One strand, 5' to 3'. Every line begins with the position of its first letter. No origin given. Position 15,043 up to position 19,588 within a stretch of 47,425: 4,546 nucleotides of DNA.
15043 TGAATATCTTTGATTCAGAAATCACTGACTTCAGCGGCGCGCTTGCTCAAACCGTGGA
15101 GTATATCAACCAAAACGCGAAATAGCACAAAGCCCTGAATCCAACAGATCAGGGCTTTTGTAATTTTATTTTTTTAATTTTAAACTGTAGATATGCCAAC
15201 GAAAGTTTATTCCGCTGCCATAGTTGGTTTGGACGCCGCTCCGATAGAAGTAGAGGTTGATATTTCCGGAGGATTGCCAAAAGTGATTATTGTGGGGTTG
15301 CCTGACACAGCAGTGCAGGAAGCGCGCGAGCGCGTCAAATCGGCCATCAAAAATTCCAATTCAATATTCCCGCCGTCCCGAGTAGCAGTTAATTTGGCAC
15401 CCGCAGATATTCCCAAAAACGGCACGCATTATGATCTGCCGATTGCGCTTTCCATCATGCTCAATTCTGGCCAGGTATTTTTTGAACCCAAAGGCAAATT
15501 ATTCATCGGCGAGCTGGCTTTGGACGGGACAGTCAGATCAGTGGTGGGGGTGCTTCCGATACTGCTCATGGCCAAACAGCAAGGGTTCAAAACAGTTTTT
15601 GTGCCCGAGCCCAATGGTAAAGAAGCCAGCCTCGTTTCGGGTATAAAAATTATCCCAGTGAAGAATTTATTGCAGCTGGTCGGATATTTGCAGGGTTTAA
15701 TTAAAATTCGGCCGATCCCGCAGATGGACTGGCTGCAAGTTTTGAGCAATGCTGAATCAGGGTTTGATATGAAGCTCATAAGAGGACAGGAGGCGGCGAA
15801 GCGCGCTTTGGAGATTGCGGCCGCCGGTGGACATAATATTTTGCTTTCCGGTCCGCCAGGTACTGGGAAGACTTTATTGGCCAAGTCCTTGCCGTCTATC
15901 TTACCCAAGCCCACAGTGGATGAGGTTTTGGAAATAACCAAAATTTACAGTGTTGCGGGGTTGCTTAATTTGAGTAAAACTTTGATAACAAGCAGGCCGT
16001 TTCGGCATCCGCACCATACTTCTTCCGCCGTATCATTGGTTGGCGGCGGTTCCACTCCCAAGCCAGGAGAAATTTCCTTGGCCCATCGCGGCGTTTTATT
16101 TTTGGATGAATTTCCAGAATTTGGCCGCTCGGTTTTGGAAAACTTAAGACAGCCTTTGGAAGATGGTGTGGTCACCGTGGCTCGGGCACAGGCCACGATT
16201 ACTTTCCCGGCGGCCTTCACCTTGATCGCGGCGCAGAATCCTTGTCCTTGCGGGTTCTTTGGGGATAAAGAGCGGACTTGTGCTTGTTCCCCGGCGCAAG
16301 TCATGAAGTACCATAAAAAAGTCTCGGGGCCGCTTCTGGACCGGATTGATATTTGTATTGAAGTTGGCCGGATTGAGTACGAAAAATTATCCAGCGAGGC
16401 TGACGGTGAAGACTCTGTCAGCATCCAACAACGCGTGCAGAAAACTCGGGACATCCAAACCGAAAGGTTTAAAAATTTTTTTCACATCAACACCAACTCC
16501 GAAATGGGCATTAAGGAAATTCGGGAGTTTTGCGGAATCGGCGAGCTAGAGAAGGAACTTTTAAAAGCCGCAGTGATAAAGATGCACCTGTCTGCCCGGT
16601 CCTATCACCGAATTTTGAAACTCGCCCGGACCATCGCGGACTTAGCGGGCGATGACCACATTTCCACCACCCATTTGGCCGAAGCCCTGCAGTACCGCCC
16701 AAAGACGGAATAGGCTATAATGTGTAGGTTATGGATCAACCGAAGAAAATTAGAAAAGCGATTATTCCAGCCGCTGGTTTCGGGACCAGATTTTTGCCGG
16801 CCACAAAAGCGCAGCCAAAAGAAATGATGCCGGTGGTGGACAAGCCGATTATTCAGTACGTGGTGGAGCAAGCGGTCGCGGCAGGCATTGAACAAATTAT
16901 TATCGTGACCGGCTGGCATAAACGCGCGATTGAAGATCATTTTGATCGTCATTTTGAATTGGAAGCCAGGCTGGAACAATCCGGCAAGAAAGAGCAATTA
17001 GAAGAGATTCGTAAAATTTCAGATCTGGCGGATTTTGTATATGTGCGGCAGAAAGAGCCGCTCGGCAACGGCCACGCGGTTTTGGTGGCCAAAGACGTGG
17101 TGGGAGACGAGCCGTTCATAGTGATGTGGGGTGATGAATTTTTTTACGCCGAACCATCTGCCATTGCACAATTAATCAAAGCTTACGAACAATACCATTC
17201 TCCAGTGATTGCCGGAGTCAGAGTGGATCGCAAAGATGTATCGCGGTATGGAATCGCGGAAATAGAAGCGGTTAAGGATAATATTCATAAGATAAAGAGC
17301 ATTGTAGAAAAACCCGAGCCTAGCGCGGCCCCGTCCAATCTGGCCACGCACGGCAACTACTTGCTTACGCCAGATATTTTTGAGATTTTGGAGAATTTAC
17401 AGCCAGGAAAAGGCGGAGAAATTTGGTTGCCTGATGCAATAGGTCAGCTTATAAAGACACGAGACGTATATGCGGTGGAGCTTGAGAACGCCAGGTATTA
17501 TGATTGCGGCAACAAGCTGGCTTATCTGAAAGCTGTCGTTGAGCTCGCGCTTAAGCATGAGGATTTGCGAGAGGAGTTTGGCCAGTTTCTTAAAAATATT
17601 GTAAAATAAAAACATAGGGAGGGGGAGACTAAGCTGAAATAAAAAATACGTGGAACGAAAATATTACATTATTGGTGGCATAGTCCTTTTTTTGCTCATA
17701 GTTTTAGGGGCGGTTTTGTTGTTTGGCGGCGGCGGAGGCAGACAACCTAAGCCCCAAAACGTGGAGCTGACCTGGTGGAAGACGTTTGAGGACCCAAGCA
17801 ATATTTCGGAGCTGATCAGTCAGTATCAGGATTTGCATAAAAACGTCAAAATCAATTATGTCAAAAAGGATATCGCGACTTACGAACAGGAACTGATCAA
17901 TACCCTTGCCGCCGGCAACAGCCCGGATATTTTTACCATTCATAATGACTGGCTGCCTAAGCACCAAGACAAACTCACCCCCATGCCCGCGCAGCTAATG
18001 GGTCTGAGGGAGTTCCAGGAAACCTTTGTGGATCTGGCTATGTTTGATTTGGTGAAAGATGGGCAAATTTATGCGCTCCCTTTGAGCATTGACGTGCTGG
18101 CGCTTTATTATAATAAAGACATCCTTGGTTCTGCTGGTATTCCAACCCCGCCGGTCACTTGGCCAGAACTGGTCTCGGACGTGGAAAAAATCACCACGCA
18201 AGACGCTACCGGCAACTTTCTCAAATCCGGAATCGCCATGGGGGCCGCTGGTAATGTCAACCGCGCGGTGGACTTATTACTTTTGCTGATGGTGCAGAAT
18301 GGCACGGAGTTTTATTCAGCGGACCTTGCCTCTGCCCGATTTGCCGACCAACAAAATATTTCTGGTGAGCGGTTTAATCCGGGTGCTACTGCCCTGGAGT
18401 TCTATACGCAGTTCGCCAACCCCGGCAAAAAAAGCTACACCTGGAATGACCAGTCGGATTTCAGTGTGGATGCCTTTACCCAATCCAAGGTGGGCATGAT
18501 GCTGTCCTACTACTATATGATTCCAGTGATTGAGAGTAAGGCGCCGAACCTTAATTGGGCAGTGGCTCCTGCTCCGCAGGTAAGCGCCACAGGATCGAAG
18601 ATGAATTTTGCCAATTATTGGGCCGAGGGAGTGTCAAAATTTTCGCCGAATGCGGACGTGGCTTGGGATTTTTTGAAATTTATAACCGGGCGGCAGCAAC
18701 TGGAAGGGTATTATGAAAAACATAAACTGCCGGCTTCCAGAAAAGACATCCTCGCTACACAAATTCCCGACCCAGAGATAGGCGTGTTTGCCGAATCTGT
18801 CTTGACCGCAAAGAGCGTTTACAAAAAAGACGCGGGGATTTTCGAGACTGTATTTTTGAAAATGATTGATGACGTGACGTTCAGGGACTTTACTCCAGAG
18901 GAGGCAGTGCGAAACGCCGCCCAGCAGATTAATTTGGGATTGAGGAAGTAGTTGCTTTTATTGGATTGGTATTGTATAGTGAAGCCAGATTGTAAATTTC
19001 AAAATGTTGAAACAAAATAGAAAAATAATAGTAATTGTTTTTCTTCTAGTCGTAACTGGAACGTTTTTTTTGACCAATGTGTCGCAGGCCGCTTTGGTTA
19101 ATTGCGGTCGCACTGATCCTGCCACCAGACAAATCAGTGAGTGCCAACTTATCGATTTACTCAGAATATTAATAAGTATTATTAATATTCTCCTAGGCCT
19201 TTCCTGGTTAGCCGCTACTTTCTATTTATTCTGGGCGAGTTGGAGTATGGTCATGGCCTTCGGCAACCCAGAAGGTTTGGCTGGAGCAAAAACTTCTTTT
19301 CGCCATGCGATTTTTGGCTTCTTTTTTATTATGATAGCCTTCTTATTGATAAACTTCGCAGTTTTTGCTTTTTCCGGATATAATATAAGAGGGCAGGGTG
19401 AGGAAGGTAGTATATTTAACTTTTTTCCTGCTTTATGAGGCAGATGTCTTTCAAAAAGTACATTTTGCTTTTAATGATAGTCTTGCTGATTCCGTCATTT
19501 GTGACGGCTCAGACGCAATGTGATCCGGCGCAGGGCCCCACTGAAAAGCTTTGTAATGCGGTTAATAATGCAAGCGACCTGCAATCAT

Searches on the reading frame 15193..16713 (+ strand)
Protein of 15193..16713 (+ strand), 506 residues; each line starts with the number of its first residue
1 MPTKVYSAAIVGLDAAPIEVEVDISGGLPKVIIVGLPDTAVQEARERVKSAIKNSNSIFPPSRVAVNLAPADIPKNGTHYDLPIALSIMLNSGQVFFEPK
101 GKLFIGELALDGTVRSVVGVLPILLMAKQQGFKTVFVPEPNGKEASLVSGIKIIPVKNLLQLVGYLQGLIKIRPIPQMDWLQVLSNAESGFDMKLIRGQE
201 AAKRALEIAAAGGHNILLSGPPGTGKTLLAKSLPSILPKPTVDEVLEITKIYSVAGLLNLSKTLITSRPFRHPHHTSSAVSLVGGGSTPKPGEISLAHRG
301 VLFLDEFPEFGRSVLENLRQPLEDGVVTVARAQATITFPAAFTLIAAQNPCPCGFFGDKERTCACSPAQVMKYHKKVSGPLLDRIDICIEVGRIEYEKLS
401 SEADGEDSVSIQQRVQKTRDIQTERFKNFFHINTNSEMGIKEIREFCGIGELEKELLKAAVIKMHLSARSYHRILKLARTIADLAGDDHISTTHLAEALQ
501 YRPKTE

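Call 9: search_protein_families(library=pfam, proteins=[window:15193-16713:+], max_evalue=0.01)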
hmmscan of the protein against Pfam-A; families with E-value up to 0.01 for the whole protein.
window:15193-16713:+ (506 aa): 13 families
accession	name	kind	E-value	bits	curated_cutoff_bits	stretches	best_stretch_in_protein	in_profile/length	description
PF01078.27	Mg_chelatase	-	9e-93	309.8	20.3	1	192-398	1-206/207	Magnesium chelatase, subunit ChlI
PF13541.12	ChlI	-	2.6e-43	147.2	27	1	20-141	1-121/121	Subunit ChlI of Mg-chelatase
PF13335.12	Mg_chelatase_C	-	6.7e-31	107.2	26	1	405-502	1-94/94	Magnesium chelatase, subunit ChlI C-terminal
PF00493.29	MCM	-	3e-09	36.8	23.3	1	290-357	113-179/224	MCM P-loop domain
PF07728.20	AAA_5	-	3.4e-08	34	22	1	215-352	1-125/139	AAA domain (dynein-related subfamily)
PF00158.32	Sigma54_activat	-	2e-06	28.1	20.2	1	203-348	12-141/168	Sigma-54 interaction domain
PF00004.35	AAA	-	6.4e-05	23.9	21.2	1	216-237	1-22/131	ATPase family associated with various cellular activities (AAA)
PF05362.19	Lon_C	-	9.3e-05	22.5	21.1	1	44-146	77-177/205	Lon protease (S16) C-terminal proteolytic domain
PF13191.12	AAA_16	-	0.00012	23.1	32.6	1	203-240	13-51/167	AAA ATPase domain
PF05496.18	RuvB_N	-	0.00091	19.4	27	0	214-233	34-53/159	Holliday junction DNA helicase RuvB P-loop domain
PF13401.12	AAA_22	-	0.0014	19.4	27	1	215-320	7-106/130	AAA domain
PF20030.5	bpMoxR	-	0.0055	16.2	27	0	204-237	22-55/205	MoxR domain in the MoxR-vWA-beta-propeller ternary systems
PF20720.3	nSTAND3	-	0.0073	16.5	27.2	0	201-234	6-38/155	Novel STAND NTPase 3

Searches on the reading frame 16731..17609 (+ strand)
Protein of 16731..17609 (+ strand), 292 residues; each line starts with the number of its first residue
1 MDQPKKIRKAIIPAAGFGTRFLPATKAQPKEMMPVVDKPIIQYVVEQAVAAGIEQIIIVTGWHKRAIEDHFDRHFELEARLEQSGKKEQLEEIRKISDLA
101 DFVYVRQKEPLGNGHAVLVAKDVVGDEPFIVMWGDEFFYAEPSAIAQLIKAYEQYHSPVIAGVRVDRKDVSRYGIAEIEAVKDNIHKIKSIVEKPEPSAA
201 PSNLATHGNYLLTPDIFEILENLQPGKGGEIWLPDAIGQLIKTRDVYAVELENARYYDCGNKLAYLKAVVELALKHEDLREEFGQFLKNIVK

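Call 9: search_protein_families(library=pfam, proteins=[window:16731-17609:+], max_evalue=0.01)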
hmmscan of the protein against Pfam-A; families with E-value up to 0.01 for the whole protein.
window:16731-17609:+ (292 aa): 3 families
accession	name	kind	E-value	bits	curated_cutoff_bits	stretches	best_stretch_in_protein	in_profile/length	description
PF00483.29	NTP_transferase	-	6.8e-35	121.2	21.2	1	9-271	1-241/245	Nucleotidyl transferase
PF12804.13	NTP_transf_3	-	1e-08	36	27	1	10-167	1-126/160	MobA-like NTP transferase domain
PF01128.25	IspD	-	0.0014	18.8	27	1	10-60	3-51/221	2-C-methyl-D-erythritol 4-phosphate cytidylyltransferase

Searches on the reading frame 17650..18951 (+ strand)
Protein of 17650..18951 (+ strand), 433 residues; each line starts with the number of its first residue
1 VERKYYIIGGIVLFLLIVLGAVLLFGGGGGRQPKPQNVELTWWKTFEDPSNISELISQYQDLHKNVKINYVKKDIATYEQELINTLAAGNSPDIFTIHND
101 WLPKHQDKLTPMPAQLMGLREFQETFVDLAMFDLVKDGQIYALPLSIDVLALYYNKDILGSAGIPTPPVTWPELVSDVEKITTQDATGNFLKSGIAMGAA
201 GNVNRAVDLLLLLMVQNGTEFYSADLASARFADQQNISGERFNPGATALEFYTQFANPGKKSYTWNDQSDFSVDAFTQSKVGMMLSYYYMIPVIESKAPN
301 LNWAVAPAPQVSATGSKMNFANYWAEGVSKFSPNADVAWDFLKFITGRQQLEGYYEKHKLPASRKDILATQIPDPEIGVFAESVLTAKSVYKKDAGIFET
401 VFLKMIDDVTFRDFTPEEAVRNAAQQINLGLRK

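Call 9: search_protein_families(library=pfam, proteins=[window:17650-18951:+], max_evalue=0.01)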
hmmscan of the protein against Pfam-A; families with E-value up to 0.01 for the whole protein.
window:17650-18951:+ (433 aa): 2 families
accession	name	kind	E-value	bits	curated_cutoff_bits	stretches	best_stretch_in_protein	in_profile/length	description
PF13416.11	SBP_bac_8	-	1.9e-29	103.8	27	1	55-370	2-268/279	Bacterial extracellular solute-binding protein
PF01547.30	SBP_bac_1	-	5.9e-28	99.2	26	1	46-349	4-304/307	Bacterial extracellular solute-binding protein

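Call 26: find_related_loci(query=window:17650-18951:+, collection=genome_contigs, flank=10000)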
Query window:17650-18951:+ (433 aa) in genome_contigs; peptide patterns used: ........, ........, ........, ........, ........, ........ (x = any residue, [..] = any of these).
588 stretches matched a pattern; 505 encode a relative of the query (tblastn E <= 1e-3); the best 80 are kept; 80 distinct loci.
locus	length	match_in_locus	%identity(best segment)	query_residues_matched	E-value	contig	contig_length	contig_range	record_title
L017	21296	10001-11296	63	3-433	0e+0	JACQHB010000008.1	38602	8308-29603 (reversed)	MAG: Candidatus Doudnabacteria bacterium isolate NC_groundwater_1088_Ag_S2p5_45_84 S_2p5_S6_coassembly_k141_1627716, who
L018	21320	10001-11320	60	1-433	1e-179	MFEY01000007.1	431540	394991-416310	MAG: Candidatus Doudnabacteria bacterium RIFCSPHIGHO2_12_FULL_48_16 rifcsphigho2_12_scaffold_47, whole genome shotgun se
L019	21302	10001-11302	59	2-433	3e-179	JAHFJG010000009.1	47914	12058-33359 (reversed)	MAG: Candidatus Doudnabacteria bacterium isolate nzgw380 NODE_421_length_47915_cov_4.715801, whole genome shotgun sequen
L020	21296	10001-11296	61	3-433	1e-176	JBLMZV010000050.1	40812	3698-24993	MAG: Candidatus Saccharibacteria bacterium isolate MAG194 PRJNA951521_bin51_renamed_49, whole genome shotgun sequence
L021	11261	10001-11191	65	37-432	8e-175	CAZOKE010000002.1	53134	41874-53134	MAG TPA_asm: uncultured Candidatus Saccharibacteria bacterium isolate SRP272529_co2_320 genome assembly, contig: NODE_82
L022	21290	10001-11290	60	3-432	8e-174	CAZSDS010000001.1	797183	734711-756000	MAG TPA_asm: uncultured Candidatus Saccharibacteria bacterium isolate SRP144015_co1_51 genome assembly, contig: NODE_1_l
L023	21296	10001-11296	59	1-432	1e-168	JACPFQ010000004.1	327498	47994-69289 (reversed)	MAG: Candidatus Doudnabacteria bacterium isolate NC_groundwater_365_Ag_B-0.1um_48_12 GD18-4_B1_scaffold_442892, whole ge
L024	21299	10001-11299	57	1-433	1e-161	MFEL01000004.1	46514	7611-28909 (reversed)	MAG: Candidatus Doudnabacteria bacterium RIFCSPHIGHO2_01_FULL_46_24 rifcsphigho2_01_scaffold_2084, whole genome shotgun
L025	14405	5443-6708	54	12-432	5e-151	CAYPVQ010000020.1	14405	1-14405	MAG TPA_asm: uncultured Candidatus Saccharibacteria bacterium isolate SRP269290_co1_862 genome assembly, contig: NODE_58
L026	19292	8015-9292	55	1-429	2e-150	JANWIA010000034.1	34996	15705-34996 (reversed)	MAG: Candidatus Doudnabacteria bacterium isolate CRAIB_MAG29 c_000000112789, whole genome shotgun sequence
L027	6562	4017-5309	51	1-430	1e-147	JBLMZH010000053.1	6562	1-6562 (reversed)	MAG: Acidobacteriaceae bacterium isolate MAG208 PRJNA951521_bin64_renamed_52, whole genome shotgun sequence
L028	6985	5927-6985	61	1-354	1e-142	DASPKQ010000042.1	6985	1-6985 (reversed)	MAG TPA_asm: Verrucomicrobiia bacterium isolate SMAG_U12040 k141_1081175, whole genome shotgun sequence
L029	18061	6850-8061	55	25-428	1e-147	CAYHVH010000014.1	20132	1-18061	MAG TPA_asm: uncultured Candidatus Saccharibacteria bacterium isolate ERP119705_co17_1026 genome assembly, contig: NODE_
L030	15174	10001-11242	49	7-426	3e-132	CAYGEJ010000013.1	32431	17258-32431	MAG TPA_asm: uncultured Candidatus Saccharibacteria bacterium isolate ERP113451_co1_281 genome assembly, contig: NODE_15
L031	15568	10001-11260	48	14-433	6e-132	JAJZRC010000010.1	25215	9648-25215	MAG: bacterium isolate SKS1.bin76 NODE_3457_length_25215_cov_2.143335, whole genome shotgun sequence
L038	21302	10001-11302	61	1-433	0e+0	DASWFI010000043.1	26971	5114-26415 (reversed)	MAG TPA_asm: Patescibacteria group bacterium isolate SMAG_U2785 k141_3391144, whole genome shotgun sequence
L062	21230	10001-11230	41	17-427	2e-111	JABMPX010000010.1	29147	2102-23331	MAG: Parcubacteria group bacterium isolate bin.79 k141_2708469, whole genome shotgun sequence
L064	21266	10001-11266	41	15-432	3e-110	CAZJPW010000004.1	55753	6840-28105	MAG TPA_asm: uncultured Candidatus Saccharibacteria bacterium isolate binchicken_co330_86 genome assembly, contig: NODE_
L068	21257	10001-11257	42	11-433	3e-109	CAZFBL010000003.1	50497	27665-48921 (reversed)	MAG TPA_asm: uncultured Candidatus Saccharibacteria bacterium isolate binchicken_co228_74 genome assembly, contig: NODE_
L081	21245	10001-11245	42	22-433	1e-105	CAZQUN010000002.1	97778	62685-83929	MAG TPA_asm: uncultured Candidatus Saccharibacteria bacterium isolate SRP167671_co2_124 genome assembly, contig: NODE_23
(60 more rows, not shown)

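Call 38: search_protein_families(library=pfam, alignment_id=A2, max_evalue=0.001)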
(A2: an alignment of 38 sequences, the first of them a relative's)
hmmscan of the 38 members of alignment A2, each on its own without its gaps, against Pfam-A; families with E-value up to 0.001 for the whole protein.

A. member 1, L017:15245-16084:- (279 aa): 0 families

B. families by the number of members that match (of 38 scanned): 2 families
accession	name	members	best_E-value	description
PF00313.28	CSD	2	1.9e-05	'Cold-shock' DNA-binding domain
PF02369.22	Big_1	1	4.6e-06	Bacterial Ig-like domain (group 1)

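Call 40: search_protein_families(library=pfam, proteins=[L017:17700-19652:-, L018:16286-17059:-, L019:18138-19478:-, L020:17525-18193:-, L022:17026-17802:-, L023:19122-20735:+, L024:18880-20283:+, L025:12676-13368:-, L026:15518-16201:-, L038:17669-18643:-], max_evalue=0.05)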
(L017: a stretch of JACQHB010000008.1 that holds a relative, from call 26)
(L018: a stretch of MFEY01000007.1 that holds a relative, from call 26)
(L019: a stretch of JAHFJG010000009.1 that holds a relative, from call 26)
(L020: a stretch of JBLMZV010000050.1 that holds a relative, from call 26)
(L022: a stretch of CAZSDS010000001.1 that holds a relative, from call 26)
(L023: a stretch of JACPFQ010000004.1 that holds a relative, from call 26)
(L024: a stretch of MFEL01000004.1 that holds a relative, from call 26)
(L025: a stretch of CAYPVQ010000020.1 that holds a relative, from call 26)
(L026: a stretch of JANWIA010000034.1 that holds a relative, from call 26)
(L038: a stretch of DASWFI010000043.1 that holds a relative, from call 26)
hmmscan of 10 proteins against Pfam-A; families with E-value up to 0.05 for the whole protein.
L017:17700-19652:- (650 aa): 2 families
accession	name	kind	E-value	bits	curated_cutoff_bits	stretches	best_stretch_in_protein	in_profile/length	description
PF00313.28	CSD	-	1.9e-05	24.9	27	1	24-75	2-59/66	'Cold-shock' DNA-binding domain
PF22768.1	SPP1_Dit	-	0.035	14.7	25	0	274-347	2-73/97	Siphovirus-type tail component, C-terminal domain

L018:16286-17059:- (257 aa): 0 families

L019:18138-19478:- (446 aa): 1 family
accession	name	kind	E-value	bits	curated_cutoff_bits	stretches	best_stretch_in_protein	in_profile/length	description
PF00313.28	CSD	-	0.0037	17.5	27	1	4-65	2-63/66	'Cold-shock' DNA-binding domain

L020:17525-18193:- (222 aa): 2 families
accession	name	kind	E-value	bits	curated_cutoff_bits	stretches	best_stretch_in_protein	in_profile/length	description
PF02369.22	Big_1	-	4.6e-06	27.1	34.9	1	17-94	10-90/93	Bacterial Ig-like domain (group 1)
PF24107.1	DUF7382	-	0.0092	16.3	27.4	1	118-159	15-56/65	Domain of unknown function (DUF7382)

L022:17026-17802:- (258 aa): 1 family
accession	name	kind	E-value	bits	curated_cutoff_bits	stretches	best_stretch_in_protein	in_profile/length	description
PF11530.13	Pilin_PilX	-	0.0044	17.4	25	0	118-204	26-92/127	Minor type IV pilin, PilX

L023:19122-20735:+ (537 aa): 0 families

L024:18880-20283:+ (467 aa): 0 families

L025:12676-13368:- (230 aa): 0 families

L026:15518-16201:- (227 aa): 1 family
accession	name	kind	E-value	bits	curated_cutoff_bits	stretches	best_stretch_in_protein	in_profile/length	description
PF02369.22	Big_1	-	0.011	16.2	34.9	1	27-87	18-80/93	Bacterial Ig-like domain (group 1)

L038:17669-18643:- (324 aa): 1 family
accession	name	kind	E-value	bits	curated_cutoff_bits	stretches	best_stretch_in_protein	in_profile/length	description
PF00313.28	CSD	-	0.00057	20.2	27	1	6-61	3-64/66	'Cold-shock' DNA-binding domain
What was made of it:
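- Several head genes carry a CSD/OB-like domain (call 40).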

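Call 84: find_related_loci(query=window:17650-18951:+, collection=metagenome_contigs, flank=10000)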
Query window:17650-18951:+ (433 aa) in metagenome_contigs; peptide patterns used: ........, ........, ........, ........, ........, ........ (x = any residue, [..] = any of these).
476 stretches matched a pattern; 407 encode a relative of the query (tblastn E <= 1e-3); the best 80 are kept; 80 distinct loci.
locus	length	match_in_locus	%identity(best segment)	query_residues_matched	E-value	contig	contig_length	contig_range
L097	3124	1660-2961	60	1-432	0e+0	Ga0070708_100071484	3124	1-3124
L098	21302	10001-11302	61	1-433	0e+0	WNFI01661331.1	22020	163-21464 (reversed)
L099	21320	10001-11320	60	1-433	9e-180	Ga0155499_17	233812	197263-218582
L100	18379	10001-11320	60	1-433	9e-180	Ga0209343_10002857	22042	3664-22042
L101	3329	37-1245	64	33-433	0e+0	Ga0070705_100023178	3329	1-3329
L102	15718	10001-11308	62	1-433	2e-174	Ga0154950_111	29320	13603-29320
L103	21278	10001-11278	58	1-429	1e-171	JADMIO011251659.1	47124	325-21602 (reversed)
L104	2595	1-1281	60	4-432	0e+0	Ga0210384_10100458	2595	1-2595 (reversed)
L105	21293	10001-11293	58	3-433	6e-169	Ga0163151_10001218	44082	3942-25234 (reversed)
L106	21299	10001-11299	57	1-433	9e-162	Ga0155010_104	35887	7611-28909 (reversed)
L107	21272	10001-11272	53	11-432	1e-146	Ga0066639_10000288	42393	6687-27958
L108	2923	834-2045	55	25-428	3e-154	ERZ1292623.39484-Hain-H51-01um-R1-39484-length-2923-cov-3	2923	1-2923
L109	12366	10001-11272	53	11-432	1e-146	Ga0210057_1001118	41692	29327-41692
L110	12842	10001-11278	51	5-432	3e-143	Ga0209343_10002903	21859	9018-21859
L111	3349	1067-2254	52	38-432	1e-145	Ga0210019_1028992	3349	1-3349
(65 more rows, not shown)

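Call 95: search_protein_families(library=pfam, proteins=[L081:13528-15195:-, L081:15340-16632:-, L081:16636-17466:-, L081:17339-18013:-, L068:12581-14902:-, L068:14985-16316:-, L068:16285-17364:-, L062:13013-14098:-, L064:12542-13564:-, L064:13561-14790:-], max_evalue=0.001)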
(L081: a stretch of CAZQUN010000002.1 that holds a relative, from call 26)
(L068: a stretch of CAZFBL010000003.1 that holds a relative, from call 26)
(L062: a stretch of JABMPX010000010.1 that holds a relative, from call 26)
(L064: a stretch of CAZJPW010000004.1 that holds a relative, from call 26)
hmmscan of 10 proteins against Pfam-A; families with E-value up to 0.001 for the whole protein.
L081:13528-15195:- (555 aa): 0 families

L081:15340-16632:- (430 aa): 0 families

L081:16636-17466:- (276 aa): 0 families

L081:17339-18013:- (224 aa): 2 families
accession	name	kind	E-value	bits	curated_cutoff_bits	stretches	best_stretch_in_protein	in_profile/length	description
PF16640.11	Big_3_5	-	1.1e-05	26.4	35.5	1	17-83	3-67/88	Bacterial Ig-like domain (group 3)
PF02369.22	Big_1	-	0.00068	20.1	34.9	0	27-94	18-90/93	Bacterial Ig-like domain (group 1)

L068:12581-14902:- (773 aa): 2 families
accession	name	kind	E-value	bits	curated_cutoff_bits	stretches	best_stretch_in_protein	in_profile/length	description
PF00535.33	Glycos_transf_2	-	1.7e-25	90.4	23.3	1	8-163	1-167/168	Glycosyl transferase family 2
PF13641.12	Glyco_tranf_2_3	-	5.4e-05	23.7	27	1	7-115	3-125/230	Glycosyltransferase like family 2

L068:14985-16316:- (443 aa): 2 families
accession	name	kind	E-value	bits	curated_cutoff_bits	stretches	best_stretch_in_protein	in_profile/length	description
PF01943.22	Polysacc_synt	-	5e-05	23.3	28.2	1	45-158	150-263/274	Polysaccharide biosynthesis protein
PF20990.2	DUF2207_C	-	8.7e-05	22.8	33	1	3-95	112-202/247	Predicted membrane protein (DUF2207) C-terminal domain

L068:16285-17364:- (359 aa): 1 family
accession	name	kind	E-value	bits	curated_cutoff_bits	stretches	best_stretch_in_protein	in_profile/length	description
PF01145.31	Band_7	-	2e-10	41.4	23.6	1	112-291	23-169/176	SPFH domain / Band 7 family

L062:13013-14098:- (361 aa): 1 family
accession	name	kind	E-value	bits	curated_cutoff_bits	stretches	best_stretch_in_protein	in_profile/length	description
PF01145.31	Band_7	-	2.3e-15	57.5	23.6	1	41-301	3-172/176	SPFH domain / Band 7 family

L064:12542-13564:- (340 aa): 0 families

L064:13561-14790:- (409 aa): 1 family
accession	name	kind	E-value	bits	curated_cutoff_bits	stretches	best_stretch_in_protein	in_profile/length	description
PF01145.31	Band_7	-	1.1e-08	35.8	23.6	1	156-360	3-174/176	SPFH domain / Band 7 family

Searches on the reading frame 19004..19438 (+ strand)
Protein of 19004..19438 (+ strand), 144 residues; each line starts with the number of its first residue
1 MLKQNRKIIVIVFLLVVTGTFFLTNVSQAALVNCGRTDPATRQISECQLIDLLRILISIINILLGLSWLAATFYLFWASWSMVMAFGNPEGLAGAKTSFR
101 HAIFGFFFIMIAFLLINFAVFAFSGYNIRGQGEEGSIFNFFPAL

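Call 9: search_protein_families(library=pfam, proteins=[window:19004-19438:+], max_evalue=0.01)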
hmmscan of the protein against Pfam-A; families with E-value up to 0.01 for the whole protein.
window:19004-19438:+ (144 aa): 1 family
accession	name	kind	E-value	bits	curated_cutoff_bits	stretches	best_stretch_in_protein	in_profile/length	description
PF18895.5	T4SS_pilin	-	7.7e-05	23.1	26.6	1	57-118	10-70/71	Type IV secretion system pilin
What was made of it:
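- On Type IV secretion system (MPF) gene cluster: Five PF18895 genes lie at 19004-21429 (call 9).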
